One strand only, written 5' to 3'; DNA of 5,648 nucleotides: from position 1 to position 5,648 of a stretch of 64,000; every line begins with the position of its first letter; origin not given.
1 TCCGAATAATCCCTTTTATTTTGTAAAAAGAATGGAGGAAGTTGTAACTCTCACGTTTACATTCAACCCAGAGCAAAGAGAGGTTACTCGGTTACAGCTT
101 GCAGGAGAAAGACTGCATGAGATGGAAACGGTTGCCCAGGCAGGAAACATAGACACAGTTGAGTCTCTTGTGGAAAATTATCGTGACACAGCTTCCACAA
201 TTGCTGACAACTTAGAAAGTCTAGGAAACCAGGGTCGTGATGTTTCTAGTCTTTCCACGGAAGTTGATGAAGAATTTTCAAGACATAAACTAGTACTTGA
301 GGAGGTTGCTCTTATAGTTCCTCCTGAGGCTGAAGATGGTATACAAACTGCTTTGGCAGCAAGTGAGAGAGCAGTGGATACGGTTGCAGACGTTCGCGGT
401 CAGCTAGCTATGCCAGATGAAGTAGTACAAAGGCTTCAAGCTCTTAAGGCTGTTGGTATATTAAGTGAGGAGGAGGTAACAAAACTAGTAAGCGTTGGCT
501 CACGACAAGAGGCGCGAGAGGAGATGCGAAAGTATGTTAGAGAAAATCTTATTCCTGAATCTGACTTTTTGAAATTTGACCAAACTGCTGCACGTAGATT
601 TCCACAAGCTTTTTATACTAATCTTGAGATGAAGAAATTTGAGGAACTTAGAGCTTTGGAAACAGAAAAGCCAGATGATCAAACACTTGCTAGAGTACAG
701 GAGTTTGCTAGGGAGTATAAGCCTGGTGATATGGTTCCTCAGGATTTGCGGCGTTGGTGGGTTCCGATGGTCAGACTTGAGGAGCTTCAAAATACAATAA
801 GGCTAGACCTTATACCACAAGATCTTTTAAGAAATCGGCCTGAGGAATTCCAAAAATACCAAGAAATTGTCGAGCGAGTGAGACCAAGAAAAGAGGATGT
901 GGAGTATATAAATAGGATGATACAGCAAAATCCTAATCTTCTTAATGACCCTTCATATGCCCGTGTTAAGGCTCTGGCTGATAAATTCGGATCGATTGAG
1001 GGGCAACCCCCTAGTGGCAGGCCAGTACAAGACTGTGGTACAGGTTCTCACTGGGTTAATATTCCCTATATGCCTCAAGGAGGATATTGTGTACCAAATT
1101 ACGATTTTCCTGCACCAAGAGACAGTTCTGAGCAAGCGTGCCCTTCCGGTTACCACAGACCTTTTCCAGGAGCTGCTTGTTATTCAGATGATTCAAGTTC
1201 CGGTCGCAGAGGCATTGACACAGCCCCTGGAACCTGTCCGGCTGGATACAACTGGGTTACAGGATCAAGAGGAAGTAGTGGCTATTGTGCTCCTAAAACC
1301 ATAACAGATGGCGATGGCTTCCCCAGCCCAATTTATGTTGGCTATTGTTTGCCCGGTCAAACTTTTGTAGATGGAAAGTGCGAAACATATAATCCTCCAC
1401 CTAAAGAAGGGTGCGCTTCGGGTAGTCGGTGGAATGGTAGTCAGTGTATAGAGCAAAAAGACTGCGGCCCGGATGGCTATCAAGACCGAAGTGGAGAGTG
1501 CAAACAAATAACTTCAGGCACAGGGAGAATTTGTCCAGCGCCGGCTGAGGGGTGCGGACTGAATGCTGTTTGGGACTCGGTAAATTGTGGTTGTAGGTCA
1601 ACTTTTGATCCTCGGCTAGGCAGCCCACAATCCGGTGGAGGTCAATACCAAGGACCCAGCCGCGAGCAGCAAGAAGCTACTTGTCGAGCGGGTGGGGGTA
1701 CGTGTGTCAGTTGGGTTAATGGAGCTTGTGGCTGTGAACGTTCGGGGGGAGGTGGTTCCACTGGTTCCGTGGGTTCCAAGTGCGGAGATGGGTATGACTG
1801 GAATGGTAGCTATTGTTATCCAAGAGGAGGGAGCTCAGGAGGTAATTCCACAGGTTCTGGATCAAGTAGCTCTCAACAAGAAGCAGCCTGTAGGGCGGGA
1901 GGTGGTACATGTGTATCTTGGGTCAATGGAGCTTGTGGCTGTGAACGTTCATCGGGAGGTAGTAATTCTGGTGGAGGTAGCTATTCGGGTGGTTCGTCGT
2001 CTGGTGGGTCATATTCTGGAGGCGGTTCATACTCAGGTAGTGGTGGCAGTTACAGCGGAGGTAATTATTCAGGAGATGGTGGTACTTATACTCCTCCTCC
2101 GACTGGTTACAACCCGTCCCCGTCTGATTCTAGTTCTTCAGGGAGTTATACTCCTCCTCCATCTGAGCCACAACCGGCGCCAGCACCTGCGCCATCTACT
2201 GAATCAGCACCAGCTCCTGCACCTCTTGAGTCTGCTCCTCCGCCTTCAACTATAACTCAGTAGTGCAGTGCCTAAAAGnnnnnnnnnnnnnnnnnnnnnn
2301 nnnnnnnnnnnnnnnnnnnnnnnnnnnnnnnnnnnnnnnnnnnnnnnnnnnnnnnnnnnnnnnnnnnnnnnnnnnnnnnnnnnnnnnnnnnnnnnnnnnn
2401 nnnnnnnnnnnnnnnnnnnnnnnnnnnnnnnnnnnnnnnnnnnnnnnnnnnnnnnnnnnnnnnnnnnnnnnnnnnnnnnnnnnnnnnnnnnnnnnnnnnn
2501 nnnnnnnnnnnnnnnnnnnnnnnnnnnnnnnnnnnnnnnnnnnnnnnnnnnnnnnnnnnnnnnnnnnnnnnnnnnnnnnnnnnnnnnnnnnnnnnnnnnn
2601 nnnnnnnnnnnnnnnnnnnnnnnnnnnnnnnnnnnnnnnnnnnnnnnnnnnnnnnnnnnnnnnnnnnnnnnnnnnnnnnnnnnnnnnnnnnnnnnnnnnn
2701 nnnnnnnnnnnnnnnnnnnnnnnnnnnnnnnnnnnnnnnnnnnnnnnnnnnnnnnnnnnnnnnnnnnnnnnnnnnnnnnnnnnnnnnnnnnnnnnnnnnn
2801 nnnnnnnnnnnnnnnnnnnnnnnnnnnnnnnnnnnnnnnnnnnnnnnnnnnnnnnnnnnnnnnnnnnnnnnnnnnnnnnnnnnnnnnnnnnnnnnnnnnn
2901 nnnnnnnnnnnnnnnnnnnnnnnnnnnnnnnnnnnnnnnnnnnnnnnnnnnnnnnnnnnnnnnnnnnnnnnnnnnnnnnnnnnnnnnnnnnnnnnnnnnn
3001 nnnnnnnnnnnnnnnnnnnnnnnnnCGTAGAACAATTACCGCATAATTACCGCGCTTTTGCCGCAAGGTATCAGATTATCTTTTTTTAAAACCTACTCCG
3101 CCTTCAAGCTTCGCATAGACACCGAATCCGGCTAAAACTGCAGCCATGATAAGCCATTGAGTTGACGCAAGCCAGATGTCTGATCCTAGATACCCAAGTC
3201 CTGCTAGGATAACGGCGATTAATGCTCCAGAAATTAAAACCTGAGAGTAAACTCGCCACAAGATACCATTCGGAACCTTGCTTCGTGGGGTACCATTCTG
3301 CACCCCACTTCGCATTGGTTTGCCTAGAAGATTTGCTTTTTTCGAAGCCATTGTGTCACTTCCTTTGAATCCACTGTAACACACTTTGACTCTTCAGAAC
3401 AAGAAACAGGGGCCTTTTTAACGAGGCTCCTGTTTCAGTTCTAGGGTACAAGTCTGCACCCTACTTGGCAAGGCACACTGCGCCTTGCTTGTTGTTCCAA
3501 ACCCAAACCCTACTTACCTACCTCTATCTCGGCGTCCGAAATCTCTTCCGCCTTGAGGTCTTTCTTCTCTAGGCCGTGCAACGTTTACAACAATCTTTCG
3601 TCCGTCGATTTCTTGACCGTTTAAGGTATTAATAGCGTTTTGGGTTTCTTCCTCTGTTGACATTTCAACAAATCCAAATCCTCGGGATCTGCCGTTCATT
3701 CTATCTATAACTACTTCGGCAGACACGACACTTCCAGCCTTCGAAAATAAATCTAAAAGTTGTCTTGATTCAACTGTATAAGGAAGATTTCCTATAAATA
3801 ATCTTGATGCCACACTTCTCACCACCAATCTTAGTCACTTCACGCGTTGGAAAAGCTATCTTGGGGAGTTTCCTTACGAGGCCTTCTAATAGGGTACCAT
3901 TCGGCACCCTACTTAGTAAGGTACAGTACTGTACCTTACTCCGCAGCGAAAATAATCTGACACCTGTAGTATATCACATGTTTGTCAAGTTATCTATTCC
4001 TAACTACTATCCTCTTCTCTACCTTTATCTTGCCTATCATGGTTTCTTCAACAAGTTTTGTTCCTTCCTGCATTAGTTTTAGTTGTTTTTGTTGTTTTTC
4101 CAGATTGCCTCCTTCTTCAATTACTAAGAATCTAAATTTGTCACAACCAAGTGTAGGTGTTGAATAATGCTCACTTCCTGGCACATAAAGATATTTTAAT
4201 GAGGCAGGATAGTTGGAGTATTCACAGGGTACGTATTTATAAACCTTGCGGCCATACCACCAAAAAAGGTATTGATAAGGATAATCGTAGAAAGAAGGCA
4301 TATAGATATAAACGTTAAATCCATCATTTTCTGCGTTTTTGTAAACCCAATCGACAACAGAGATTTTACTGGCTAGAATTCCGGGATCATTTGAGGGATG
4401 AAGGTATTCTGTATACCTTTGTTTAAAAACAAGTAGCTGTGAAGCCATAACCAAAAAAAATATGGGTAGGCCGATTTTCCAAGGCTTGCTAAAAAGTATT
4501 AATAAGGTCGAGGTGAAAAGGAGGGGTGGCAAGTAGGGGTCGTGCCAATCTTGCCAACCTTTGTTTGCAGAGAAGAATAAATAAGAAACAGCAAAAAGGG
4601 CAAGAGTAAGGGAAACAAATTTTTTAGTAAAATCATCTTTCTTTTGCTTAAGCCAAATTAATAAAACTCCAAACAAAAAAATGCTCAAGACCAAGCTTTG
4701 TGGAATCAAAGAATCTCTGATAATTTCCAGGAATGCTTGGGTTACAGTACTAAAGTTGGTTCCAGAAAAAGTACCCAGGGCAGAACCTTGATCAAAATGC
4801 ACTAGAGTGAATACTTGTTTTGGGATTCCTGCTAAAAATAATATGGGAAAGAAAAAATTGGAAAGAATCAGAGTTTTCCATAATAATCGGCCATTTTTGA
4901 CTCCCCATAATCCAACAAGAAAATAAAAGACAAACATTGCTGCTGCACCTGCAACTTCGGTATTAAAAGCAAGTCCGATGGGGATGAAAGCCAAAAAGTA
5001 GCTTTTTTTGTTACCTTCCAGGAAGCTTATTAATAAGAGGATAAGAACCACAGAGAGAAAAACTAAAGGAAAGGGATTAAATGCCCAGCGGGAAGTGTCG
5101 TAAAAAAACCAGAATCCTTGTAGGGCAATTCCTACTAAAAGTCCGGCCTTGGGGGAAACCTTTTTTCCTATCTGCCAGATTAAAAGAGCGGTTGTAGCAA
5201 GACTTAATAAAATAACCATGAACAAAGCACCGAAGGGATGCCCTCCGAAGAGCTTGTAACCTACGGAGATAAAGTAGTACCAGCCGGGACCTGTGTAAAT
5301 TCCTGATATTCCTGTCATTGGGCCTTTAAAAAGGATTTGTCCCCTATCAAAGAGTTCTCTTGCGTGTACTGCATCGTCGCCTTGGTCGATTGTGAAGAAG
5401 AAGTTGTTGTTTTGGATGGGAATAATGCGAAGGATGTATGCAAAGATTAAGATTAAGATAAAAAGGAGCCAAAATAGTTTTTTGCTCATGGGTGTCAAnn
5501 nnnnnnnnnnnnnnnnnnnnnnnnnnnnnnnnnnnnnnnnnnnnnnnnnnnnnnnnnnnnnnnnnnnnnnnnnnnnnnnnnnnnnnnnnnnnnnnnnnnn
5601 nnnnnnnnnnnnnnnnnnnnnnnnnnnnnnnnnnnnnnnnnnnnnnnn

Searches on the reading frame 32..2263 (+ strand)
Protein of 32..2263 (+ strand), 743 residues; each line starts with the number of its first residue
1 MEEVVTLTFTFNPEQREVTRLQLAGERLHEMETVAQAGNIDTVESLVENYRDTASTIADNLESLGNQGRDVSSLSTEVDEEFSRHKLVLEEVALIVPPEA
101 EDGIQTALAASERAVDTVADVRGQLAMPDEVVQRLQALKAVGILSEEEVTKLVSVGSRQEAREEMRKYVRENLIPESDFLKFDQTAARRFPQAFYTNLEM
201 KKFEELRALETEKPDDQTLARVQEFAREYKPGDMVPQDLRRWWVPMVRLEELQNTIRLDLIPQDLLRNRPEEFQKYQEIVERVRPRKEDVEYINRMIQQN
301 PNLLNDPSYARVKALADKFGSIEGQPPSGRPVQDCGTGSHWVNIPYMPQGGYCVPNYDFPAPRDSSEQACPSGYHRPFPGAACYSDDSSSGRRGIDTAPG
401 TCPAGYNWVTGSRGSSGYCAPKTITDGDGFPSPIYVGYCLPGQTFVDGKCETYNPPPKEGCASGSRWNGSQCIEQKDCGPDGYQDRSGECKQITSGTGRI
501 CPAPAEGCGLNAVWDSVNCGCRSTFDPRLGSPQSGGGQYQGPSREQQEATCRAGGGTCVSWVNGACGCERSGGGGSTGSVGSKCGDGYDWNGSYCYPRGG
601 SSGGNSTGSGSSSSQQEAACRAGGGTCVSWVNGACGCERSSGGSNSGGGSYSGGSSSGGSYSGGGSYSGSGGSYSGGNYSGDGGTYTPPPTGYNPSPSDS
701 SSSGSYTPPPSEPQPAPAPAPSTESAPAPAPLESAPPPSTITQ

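Call 50: search_protein_families(library=pfam, proteins=[window:32-2263:+], max_evalue=0.00001)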
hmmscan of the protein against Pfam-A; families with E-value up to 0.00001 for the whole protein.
window:32-2263:+ (743 aa): 1 family
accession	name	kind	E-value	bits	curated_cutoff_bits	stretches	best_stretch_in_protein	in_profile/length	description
PF18915.5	DUF5667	-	8.7e-09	36.1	27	1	3-98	16-98/99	Domain of unknown function (DUF5667)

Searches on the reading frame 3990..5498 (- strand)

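Call 50: search_protein_families(library=pfam, proteins=[window:3990-5498:-], max_evalue=0.00001)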
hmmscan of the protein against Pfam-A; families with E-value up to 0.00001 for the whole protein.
window:3990-5498:- (502 aa): 1 family
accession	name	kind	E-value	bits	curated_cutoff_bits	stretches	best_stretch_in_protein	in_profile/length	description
PF13231.12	PMT_2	-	1.2e-08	35.7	26.1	1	71-197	4-132/160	Dolichyl-phosphate-mannose-protein mannosyltransferase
